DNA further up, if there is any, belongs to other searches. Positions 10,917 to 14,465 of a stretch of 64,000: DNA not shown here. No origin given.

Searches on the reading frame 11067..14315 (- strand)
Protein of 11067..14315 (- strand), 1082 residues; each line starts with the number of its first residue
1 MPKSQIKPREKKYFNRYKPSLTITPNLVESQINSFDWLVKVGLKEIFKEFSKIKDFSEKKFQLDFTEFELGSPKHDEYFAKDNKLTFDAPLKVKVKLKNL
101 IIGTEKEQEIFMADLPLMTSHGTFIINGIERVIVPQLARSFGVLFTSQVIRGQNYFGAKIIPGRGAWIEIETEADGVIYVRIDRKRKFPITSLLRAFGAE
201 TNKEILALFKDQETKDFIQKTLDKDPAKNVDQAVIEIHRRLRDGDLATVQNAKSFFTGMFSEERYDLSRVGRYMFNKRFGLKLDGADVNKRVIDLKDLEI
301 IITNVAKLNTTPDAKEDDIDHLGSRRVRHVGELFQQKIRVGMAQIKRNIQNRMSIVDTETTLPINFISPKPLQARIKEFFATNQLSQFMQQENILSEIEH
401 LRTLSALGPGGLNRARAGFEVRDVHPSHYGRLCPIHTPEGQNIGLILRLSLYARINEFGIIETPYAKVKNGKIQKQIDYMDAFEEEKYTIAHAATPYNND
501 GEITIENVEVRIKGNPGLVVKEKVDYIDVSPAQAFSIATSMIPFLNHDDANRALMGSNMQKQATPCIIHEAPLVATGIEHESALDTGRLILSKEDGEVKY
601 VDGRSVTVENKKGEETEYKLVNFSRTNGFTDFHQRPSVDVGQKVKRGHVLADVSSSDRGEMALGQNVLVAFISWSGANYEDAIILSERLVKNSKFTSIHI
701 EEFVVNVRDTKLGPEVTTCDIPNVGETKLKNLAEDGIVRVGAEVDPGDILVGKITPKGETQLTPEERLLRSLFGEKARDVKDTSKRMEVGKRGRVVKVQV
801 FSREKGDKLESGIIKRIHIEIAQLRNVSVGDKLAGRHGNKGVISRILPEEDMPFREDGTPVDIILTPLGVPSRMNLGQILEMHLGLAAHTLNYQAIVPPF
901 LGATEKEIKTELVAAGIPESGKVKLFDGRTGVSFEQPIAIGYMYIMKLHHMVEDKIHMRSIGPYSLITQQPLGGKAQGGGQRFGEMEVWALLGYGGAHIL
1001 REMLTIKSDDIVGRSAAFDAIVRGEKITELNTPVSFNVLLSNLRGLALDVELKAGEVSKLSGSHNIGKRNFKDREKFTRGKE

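Call 67: search_protein_families(library=pfam, proteins=[window:11067-14315:-], max_evalue=0.0001)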
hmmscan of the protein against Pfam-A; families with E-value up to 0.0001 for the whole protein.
window:11067-14315:- (1082 aa): 6 families
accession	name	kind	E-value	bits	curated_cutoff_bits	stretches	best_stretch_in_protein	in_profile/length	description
PF00562.33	RNA_pol_Rpb2_6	-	1.3e-123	413.2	23.4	1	592-977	2-373/373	RNA polymerase Rpb2, domain 6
PF04565.21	RNA_pol_Rpb2_3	-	6.3e-27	94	21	1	387-455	1-68/68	RNA polymerase Rpb2, domain 3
PF04561.19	RNA_pol_Rpb2_2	-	3.5e-22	79.5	21.7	1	159-328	23-190/190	RNA polymerase Rpb2, domain 2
PF04560.25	RNA_pol_Rpb2_7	-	6e-22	78.3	32.1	1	979-1053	1-85/87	RNA polymerase Rpb2, domain 7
PF10385.14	RNA_pol_Rpb2_45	-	3.7e-19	69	28.2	1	465-530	1-66/66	RNA polymerase beta subunit external 1 domain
PF04563.20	RNA_pol_Rpb2_1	-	1.4e-15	57.8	28.2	1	26-358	1-187/203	RNA polymerase beta subunit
